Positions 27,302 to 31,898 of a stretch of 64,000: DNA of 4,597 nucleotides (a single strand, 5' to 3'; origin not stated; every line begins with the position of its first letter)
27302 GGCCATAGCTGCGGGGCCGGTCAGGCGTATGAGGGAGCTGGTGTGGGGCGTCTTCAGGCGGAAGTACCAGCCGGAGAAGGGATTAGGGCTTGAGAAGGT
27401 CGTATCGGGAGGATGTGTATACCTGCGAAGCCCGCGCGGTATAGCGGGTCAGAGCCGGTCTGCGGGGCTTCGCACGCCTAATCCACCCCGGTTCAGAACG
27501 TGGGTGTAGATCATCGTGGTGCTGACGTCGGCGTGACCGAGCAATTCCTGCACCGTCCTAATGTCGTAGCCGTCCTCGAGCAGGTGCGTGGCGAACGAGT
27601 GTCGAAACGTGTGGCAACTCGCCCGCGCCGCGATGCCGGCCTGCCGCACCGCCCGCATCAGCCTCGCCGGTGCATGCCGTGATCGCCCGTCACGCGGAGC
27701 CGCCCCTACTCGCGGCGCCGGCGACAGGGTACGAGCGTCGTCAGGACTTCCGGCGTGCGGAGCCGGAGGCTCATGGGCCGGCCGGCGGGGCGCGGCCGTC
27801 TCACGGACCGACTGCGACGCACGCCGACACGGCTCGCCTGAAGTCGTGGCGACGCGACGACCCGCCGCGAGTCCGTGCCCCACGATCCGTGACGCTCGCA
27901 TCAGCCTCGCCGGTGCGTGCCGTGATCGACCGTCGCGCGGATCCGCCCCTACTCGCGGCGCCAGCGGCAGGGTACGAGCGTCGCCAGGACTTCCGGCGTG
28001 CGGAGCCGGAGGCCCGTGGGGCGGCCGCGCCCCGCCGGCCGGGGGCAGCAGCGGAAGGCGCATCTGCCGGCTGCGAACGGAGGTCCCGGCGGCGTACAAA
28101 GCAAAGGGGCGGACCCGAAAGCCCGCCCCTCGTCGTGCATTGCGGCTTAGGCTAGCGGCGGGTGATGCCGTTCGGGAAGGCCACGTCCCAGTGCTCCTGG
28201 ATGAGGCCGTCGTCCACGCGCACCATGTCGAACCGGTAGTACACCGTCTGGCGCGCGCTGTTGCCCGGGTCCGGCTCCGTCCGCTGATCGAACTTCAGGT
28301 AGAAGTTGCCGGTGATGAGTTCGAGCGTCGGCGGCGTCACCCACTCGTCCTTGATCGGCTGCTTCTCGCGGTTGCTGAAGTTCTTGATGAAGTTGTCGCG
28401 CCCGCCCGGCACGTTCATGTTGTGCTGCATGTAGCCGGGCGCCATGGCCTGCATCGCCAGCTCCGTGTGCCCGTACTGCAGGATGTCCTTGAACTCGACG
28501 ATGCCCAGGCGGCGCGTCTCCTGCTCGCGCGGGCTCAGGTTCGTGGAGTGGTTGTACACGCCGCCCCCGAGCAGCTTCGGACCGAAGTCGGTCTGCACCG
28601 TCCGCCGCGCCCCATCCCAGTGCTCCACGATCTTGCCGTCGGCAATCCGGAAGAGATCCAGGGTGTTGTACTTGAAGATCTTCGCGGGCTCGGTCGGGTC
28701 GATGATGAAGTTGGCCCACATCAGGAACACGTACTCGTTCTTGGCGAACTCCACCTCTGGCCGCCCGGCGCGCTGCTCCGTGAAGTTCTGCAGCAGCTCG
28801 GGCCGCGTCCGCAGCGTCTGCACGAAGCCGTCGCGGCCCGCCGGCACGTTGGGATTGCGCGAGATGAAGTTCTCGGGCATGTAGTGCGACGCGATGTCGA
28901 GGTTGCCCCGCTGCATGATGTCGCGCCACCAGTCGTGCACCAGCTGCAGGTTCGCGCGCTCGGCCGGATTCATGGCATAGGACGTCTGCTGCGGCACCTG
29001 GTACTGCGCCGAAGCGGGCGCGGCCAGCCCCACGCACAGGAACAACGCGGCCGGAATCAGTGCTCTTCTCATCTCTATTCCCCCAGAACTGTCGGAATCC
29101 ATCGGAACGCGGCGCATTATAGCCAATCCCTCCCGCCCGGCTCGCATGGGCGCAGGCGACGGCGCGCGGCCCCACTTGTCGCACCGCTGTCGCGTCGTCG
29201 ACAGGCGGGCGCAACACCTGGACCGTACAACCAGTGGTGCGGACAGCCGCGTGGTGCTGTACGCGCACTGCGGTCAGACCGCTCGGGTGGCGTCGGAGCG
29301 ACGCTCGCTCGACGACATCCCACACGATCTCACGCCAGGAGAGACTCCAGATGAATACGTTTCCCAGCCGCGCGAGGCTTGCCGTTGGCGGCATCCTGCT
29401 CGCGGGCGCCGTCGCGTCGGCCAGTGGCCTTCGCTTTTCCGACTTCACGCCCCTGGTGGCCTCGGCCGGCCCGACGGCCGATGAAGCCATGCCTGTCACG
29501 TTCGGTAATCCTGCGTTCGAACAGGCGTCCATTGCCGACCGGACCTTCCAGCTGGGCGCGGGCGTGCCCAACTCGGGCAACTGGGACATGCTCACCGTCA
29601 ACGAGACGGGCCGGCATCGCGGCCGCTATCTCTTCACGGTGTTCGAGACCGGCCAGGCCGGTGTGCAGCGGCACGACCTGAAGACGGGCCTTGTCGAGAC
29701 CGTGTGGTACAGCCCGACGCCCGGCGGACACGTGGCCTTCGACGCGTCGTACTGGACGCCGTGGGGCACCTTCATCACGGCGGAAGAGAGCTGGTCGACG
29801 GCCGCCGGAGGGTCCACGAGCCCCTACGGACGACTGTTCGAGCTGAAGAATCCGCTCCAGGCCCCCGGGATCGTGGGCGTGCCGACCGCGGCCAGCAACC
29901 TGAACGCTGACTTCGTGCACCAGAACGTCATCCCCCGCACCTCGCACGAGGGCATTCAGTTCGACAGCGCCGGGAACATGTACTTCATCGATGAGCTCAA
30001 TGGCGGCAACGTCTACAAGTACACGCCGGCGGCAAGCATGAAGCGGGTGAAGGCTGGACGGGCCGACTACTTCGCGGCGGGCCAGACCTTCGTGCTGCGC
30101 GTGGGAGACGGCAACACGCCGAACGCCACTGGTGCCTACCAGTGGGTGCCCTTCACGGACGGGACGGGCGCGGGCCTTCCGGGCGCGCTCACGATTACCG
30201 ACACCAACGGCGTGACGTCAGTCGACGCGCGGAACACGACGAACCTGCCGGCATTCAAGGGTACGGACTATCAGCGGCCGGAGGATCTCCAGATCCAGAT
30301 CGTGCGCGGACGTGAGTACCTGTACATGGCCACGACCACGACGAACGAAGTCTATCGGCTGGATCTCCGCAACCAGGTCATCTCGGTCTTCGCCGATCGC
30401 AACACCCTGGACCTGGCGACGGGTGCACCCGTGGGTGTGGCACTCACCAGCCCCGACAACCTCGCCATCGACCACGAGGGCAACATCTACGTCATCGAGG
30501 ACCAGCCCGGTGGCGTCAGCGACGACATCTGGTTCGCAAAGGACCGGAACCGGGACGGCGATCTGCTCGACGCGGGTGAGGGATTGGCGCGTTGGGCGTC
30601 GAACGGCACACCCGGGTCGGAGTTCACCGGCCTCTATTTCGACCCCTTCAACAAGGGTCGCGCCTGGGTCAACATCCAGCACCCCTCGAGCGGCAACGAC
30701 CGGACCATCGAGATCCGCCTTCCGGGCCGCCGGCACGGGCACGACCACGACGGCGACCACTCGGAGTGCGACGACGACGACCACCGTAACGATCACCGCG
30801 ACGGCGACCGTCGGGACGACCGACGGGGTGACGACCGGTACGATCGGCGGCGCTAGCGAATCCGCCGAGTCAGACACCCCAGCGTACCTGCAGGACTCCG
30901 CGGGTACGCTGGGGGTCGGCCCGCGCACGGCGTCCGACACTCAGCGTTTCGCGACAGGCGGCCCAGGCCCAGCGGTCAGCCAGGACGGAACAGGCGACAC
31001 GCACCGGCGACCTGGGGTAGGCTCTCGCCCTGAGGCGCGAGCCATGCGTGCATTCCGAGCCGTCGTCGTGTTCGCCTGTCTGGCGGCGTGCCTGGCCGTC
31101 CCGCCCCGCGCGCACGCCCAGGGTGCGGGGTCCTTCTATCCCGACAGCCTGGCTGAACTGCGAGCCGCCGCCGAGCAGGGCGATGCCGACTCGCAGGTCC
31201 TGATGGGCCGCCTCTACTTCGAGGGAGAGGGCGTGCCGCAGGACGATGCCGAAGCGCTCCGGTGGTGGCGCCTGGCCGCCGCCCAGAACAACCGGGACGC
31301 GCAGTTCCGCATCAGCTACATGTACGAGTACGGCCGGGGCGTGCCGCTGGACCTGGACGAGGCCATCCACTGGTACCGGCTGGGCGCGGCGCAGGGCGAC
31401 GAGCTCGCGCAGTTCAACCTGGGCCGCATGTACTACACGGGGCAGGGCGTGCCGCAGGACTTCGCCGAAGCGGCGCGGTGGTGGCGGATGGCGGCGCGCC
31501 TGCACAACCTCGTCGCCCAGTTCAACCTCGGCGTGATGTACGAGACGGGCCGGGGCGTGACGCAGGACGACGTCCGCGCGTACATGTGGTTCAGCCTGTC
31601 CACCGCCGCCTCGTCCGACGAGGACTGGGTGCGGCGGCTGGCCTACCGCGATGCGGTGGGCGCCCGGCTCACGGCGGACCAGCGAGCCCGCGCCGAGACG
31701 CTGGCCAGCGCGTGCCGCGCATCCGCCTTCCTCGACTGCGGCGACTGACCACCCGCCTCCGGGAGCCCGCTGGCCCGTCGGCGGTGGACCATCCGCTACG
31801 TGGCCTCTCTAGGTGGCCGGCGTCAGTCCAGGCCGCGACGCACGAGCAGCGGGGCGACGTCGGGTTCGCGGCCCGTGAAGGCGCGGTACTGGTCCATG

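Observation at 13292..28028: A ~14.7-kb sedentary chromosomal integron (18 attC sites, ~19 cassettes) between a fabH-like gene and a SnoaL-like gene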

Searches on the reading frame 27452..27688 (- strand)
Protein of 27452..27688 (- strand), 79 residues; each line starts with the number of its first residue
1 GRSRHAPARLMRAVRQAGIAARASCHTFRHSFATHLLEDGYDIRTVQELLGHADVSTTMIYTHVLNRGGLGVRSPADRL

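Call 30: find_homologous_proteins(query=window:27452-27688:-, max_evalue=1e-10)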
Query seq(79 aa) (79 aa): 7986 proteins with E <= 1e-10 among 8000 candidates; the best 120 are listed.
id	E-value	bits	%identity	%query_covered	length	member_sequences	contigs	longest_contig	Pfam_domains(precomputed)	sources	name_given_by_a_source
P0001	6.1e-42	158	85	77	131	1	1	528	PF00589.28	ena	-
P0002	5.5e-35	136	92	81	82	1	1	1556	PF00589.28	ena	-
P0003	7.0e-35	136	94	85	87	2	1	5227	PF00589.28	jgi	jgi:site-specific recombinase XerD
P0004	9.4e-35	135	94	85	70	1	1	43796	PF00589.28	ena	-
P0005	1.2e-34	135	89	89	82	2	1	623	PF00589.28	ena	-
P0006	1.9e-34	134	87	89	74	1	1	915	PF00589.28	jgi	jgi:site-specific recombinase XerD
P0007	3.0e-34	134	91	87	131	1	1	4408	PF00589.28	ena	-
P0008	4.8e-34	133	91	85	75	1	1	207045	PF00589.28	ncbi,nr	ncbi:MAG TPA: tyrosine-type recombinase/integrase [Vicinamibacterales bacterium]|nr:tyrosine-type re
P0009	6.0e-34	133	87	89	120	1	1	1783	PF00589.28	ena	-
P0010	8.7e-34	132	90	86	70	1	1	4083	PF00589.28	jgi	jgi:site-specific recombinase XerD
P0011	1.0e-33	132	89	89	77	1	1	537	PF00589.28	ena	-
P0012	1.1e-33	132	94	85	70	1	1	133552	PF00589.28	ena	-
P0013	1.2e-33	132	87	89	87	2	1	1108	PF00589.28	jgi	-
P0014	1.3e-33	132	93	85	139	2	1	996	PF00589.28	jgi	jgi:integrase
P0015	1.4e-33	132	87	89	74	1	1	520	PF00589.28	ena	-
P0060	9.6e-33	129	90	85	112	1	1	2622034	PF00589.28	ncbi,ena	-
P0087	4.3e-32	127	84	89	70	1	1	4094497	PF00589.28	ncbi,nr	ncbi:MAG: tyrosine-type recombinase/integrase [Gemmatimonadota bacterium]|nr:MAG: tyrosine-type reco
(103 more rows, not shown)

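Call 32: find_encoding_contigs(protein=P0008, flank=10000, max_places=3)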
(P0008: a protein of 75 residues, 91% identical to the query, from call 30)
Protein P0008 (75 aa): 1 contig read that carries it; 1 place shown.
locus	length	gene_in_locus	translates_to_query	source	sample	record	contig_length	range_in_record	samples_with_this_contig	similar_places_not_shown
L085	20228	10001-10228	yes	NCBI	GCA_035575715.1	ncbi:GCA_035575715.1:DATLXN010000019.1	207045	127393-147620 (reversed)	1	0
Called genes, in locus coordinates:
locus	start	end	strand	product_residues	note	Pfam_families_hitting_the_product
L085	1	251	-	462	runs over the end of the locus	-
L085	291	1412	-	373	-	PF08450:SGL (faint), PF01436:NHL (faint), PF07494:Reg_prop (faint)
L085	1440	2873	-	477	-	PF01011:PQQ (faint), PF13360:PQQ_2, PF13570:Beta-prop_ACSF4 (faint), PF00036:EF-hand_1 (faint), PF13360:PQQ_2 (weak)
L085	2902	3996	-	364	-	PF01408:GFO_IDH_MocA, PF22725:GFO_IDH_MocA_C3, PF02894:GFO_IDH_MocA_C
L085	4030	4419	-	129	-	-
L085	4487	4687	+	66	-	PF18993:Rv0078B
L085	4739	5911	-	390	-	PF00149:Metallophos, PF12850:Metallophos_2 (weak)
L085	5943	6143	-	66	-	-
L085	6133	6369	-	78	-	PF09720:Unstab_antitox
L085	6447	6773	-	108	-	PF08818:DUF1801 (weak)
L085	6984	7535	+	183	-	-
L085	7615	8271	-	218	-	-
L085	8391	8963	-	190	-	PF12710:HAD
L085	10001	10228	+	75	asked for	PF00589:Phage_integrase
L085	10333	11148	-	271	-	PF00561:Abhydrolase_1, PF12146:Hydrolase_4 (weak), PF12697:Abhydrolase_6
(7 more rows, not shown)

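Call 33: find_encoding_contigs(protein=P0087, flank=10000, max_places=3)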
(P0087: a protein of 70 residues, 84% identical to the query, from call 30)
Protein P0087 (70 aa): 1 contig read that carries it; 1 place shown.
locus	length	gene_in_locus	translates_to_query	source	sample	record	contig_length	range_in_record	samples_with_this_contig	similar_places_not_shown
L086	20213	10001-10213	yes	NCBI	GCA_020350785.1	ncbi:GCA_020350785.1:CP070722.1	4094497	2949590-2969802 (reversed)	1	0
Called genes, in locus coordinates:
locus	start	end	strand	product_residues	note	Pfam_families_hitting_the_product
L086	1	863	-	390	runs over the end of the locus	PF00069:Pkinase, PF01636:APH (faint), PF07714:PK_Tyr_Ser-Thr, PF03109:ABC1 (weak)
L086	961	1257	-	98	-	-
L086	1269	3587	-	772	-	-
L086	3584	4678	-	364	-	PF02368:Big_2 (weak)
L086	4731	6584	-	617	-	PF00069:Pkinase, PF07714:PK_Tyr_Ser-Thr, PF13620:CarboxypepD_reg (faint), PF08308:PEGA (faint)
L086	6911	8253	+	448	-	PF00676:E1_dh, PF02779:Transket_pyr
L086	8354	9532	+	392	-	PF00873:ACR_tran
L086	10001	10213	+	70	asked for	PF00589:Phage_integrase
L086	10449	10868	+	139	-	-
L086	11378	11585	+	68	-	PF02954:HTH_8, PF13384:HTH_23 (weak), PF13518:HTH_28 (faint)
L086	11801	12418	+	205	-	-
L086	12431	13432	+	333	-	PF17874:TPR_MalT (faint), PF07719:TPR_2 (faint), PF13424:TPR_12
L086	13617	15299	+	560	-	PF00069:Pkinase, PF07714:PK_Tyr_Ser-Thr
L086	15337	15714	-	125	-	PF01648:ACPS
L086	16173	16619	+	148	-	PF00892:EamA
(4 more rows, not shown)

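Call 34: find_encoding_contigs(protein=P0060, flank=10000, max_places=3)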
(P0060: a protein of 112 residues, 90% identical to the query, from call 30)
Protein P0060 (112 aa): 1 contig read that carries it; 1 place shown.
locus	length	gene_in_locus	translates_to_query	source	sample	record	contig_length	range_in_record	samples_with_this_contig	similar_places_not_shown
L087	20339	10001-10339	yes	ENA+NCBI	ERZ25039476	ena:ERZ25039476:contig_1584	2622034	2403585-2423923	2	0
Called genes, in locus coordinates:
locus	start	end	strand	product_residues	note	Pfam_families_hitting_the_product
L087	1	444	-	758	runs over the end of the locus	PF07495:Y_Y_Y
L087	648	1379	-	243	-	-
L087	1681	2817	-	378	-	PF07250:Glyoxal_oxid_N (faint), PF13415:Beta-prop_FBX42 (faint), PF24681:Kelch_KLHDC2_KLHL20_DRC7, PF25210:Kelch_FKB95 (faint), PF13964:Beta-prop_Calicin, PF24981:Beta-prop_ATRN-LZTR1, PF13418:Beta-prop_TYW4 (weak), PF24681:Kelch_KLHDC2_KLHL20_DRC7 (weak), +2 more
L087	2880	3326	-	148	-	PF13474:SnoaL_3, PF14534:DUF4440, PF12680:SnoaL_2 (weak)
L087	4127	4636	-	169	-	-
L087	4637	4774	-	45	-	-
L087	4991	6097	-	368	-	PF00144:Beta-lactamase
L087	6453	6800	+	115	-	-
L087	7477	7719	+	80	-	PF01402:RHH_1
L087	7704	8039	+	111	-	PF02452:PemK_toxin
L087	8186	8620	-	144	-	PF08327:AHSA1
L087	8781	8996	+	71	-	-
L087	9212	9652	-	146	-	PF08818:DUF1801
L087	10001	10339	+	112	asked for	PF00589:Phage_integrase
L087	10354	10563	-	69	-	-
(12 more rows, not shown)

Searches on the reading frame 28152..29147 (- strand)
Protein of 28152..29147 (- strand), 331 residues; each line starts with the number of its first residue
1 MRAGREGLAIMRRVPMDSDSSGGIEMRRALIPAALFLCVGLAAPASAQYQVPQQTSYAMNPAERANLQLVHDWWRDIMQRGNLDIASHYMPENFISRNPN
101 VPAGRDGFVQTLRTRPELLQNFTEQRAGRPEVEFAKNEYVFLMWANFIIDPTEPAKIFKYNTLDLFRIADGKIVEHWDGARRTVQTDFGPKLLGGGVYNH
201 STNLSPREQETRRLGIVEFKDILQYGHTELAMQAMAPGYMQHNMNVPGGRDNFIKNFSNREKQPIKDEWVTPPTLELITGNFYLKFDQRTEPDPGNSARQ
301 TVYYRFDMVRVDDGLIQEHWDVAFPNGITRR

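Call 21: search_protein_families(library=ncbifam, proteins=[window:28152-29147:-], max_evalue=0.001)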
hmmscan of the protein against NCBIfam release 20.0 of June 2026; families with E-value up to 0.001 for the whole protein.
window:28152-29147:- (331 aa): 0 families

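Call 50: search_protein_families(library=pfam, proteins=[window:28152-29147:-], max_evalue=0.01)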
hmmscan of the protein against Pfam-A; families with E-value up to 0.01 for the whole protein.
window:28152-29147:- (331 aa): 2 families
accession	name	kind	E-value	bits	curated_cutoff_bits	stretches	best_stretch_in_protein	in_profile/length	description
PF07366.18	SnoaL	-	1.4e-12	48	28.4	1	69-178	2-115/126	SnoaL-like polyketide cyclase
PF12680.13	SnoaL_2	-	1.3e-06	29.4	27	1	75-176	5-102/102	SnoaL-like domain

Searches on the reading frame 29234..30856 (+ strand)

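Call 21: search_protein_families(library=ncbifam, proteins=[window:29234-30856:+], max_evalue=0.001)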
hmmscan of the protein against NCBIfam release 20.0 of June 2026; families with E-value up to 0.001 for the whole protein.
window:29234-30856:+ (540 aa): 0 families

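Call 50: search_protein_families(library=pfam, proteins=[window:29234-30856:+], max_evalue=0.01)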
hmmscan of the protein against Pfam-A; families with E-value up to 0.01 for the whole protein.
window:29234-30856:+ (540 aa): 1 family
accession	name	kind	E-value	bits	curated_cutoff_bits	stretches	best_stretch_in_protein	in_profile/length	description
PF05787.19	PhoX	-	1.8e-21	77.3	24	1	175-484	169-514/515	Alkaline phosphatase PhoX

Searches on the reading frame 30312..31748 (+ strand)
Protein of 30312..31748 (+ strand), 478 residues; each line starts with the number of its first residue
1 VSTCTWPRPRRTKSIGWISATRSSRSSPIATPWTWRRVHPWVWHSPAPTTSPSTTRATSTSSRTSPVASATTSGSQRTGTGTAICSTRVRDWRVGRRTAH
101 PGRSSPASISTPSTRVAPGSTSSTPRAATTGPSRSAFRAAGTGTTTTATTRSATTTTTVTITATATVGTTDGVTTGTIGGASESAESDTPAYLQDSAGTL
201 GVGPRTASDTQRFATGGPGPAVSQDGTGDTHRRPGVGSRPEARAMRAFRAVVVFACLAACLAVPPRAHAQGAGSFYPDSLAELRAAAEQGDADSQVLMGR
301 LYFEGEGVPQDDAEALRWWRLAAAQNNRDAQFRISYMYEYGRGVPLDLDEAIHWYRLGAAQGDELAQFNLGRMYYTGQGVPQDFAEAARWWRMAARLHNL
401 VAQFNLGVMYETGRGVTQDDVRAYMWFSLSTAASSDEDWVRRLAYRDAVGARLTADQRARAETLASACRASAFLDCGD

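Call 21: search_protein_families(library=ncbifam, proteins=[window:30312-31748:+], max_evalue=0.001)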
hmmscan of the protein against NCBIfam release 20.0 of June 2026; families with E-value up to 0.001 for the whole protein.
window:30312-31748:+ (478 aa): 4 families
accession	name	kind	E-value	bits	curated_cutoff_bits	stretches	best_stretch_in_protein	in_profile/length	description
NF033786.1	phenyl_MerG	equivalog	1.3e-21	77.5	350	2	337-463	74-205/217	phenylmercury resistance protein MerG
NF038194.1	AlgK_TPR_lipo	equivalog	1.4e-14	53.6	700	2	292-388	298-393/448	alginate biosynthesis TPR repeat lipoprotein AlgK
NF047621.1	FlgprotMotXVib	equivalog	2.4e-10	40.2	330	2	337-462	81-205/211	flagellar protein MotX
NF045484.1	TransRegExoR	equivalog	1.3e-09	37.7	450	0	282-320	65-103/267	exopolysaccharide production regulator ExoR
